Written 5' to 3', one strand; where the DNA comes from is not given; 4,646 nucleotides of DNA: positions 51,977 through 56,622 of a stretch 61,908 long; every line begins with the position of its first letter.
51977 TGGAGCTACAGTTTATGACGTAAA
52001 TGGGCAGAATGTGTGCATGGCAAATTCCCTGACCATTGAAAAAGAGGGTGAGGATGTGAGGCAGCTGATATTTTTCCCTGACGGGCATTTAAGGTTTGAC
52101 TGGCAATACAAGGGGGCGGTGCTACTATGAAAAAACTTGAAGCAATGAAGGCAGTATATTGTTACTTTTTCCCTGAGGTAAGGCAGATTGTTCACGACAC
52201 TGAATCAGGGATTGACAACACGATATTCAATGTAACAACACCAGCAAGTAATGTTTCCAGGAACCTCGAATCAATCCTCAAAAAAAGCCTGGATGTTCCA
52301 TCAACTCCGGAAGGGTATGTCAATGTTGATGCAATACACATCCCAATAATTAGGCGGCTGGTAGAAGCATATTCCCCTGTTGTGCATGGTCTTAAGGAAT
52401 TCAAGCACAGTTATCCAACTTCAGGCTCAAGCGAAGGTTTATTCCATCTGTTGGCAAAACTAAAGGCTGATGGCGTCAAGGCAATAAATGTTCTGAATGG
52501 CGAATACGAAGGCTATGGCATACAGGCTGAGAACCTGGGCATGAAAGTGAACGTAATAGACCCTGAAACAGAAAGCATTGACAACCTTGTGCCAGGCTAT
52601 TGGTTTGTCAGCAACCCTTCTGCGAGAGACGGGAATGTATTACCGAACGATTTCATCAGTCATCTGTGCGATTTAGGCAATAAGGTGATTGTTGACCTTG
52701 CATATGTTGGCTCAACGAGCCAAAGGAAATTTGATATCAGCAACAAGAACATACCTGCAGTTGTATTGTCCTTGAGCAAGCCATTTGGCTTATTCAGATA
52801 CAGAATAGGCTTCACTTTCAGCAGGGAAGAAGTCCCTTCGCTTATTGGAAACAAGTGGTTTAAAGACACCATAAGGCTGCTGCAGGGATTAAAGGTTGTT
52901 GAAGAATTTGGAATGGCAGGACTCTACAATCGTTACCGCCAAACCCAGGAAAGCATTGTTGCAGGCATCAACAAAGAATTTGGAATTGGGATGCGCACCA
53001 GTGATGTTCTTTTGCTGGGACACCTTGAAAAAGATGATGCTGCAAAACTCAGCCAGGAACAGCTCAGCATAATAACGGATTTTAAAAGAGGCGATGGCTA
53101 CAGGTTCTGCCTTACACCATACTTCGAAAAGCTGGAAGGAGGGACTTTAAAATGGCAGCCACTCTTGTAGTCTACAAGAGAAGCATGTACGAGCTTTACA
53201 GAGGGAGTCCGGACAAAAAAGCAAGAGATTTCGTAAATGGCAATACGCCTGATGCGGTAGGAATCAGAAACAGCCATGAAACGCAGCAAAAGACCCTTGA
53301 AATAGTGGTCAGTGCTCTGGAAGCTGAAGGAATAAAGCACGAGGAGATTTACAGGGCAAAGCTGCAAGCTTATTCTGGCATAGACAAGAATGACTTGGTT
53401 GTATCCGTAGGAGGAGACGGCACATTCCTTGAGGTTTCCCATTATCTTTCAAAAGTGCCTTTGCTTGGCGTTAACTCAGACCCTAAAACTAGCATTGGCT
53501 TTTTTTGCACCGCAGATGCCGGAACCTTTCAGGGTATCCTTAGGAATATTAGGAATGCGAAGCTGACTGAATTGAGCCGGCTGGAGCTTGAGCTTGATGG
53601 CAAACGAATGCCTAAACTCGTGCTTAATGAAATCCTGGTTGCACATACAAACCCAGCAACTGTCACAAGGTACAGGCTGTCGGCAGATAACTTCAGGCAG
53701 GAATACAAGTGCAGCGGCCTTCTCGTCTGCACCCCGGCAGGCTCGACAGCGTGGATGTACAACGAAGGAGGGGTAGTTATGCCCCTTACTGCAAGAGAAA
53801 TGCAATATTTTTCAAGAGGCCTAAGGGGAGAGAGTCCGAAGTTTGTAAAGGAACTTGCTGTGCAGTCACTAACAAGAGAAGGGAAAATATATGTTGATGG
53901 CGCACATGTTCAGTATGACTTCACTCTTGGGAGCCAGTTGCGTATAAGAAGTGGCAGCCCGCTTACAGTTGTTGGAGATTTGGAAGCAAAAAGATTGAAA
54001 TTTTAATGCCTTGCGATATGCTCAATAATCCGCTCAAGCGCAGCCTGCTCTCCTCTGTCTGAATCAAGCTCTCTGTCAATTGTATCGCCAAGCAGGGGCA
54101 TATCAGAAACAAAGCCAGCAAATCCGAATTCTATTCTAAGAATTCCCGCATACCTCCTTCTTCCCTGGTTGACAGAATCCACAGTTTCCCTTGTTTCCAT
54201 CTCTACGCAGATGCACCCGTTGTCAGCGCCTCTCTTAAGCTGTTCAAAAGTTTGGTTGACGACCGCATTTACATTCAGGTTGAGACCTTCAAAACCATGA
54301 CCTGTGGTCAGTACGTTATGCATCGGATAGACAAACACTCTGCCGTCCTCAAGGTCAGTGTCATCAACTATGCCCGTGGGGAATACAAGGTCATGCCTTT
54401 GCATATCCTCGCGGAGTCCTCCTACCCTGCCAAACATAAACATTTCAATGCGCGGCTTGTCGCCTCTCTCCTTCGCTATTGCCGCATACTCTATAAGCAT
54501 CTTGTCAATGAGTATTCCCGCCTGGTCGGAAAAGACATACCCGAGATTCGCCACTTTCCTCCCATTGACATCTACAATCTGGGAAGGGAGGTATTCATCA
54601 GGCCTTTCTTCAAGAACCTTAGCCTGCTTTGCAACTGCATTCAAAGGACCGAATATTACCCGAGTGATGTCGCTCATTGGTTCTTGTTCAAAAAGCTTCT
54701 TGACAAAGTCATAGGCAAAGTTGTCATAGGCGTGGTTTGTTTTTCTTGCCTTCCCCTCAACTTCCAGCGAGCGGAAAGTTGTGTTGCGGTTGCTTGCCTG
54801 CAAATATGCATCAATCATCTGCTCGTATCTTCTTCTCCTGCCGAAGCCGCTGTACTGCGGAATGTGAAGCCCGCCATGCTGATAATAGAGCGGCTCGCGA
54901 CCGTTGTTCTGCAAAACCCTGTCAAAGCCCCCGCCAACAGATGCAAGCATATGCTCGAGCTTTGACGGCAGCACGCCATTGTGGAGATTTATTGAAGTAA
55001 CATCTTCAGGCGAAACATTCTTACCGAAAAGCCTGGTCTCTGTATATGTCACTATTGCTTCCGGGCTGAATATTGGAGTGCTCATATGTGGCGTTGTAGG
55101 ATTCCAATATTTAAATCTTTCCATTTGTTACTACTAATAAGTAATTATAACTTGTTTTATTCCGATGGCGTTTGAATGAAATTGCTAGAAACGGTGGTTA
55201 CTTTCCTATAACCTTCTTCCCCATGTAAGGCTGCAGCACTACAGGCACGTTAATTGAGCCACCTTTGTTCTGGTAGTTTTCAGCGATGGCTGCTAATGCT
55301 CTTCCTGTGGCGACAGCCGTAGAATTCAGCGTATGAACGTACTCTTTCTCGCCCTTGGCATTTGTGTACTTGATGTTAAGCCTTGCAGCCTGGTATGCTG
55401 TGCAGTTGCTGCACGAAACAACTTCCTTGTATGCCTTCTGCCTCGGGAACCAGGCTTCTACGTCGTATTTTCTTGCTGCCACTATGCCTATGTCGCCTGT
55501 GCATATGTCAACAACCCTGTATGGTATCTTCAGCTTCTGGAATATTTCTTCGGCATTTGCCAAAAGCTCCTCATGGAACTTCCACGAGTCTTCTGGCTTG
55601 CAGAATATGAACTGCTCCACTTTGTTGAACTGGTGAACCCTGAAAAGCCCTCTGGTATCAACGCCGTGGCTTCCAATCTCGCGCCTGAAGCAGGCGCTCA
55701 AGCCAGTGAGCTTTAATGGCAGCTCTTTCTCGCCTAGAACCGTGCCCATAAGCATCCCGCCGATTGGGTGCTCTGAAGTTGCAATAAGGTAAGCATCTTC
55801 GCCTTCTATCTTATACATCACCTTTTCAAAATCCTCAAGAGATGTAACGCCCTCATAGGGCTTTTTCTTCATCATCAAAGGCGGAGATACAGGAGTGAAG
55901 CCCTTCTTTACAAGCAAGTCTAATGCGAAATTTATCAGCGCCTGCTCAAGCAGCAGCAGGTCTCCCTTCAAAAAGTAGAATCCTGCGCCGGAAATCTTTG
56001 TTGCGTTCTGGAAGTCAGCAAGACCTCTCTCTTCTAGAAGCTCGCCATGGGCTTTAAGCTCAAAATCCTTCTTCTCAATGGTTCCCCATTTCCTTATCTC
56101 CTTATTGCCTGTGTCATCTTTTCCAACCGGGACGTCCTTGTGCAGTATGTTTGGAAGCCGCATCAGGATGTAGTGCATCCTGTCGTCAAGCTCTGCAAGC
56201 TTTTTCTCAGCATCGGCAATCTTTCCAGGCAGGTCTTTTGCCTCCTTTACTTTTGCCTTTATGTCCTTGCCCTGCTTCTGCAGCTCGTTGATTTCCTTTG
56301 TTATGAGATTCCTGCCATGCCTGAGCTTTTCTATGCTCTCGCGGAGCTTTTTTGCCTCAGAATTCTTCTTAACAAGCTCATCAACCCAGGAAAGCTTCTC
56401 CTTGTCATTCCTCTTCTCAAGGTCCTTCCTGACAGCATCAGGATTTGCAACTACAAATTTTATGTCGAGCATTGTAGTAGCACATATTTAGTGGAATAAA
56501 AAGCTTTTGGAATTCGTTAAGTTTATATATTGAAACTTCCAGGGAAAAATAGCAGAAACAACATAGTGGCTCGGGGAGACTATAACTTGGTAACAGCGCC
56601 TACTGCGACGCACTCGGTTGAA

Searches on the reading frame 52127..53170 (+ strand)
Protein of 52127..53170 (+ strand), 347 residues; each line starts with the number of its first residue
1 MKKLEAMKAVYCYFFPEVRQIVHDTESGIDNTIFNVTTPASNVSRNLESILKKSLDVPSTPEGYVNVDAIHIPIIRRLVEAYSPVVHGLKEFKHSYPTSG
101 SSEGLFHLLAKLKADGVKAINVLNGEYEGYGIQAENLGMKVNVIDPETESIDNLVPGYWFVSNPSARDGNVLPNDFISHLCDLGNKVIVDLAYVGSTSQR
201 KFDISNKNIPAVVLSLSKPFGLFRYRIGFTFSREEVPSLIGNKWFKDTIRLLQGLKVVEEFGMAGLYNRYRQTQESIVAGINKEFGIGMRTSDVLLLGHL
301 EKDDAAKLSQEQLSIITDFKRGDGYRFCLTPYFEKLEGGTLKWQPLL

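Call 78: search_protein_families(library=pfam, max_evalue=0.01, proteins=[window:52127-53170:+])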
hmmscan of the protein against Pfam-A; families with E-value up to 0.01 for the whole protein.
window:52127-53170:+ (347 aa): 1 family
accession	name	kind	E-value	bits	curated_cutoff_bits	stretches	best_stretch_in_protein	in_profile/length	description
PF00155.27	Aminotran_1_2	-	1.2e-05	25.2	19.7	1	160-237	151-238/361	Aminotransferase class I and II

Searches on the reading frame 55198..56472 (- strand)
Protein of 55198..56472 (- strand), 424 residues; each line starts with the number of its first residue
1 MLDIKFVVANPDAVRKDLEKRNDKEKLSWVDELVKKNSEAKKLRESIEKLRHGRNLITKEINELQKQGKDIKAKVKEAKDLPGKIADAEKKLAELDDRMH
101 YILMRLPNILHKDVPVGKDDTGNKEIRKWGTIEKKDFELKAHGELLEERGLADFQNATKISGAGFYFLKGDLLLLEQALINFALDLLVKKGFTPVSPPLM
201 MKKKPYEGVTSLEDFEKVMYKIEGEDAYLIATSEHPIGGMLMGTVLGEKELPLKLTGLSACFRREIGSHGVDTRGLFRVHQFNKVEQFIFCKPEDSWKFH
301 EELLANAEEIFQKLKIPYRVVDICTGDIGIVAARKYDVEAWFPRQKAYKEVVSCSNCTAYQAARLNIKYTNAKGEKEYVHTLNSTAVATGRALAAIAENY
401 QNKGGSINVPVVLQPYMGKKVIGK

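Call 44: search_protein_families(library=pfam, max_evalue=0.00001, proteins=[window:55198-56472:-])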
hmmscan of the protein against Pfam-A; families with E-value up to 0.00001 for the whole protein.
window:55198-56472:- (424 aa): 2 families
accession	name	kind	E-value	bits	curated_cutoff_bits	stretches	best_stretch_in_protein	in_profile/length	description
PF00587.30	tRNA-synt_2b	-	3e-42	145.1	29.3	1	224-400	8-179/179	tRNA synthetase class II core domain (G, H, P, S and T)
PF02403.27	Seryl_tRNA_N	-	2.5e-22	79.6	28.2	1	1-109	1-107/108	Seryl-tRNA synthetase N-terminal domain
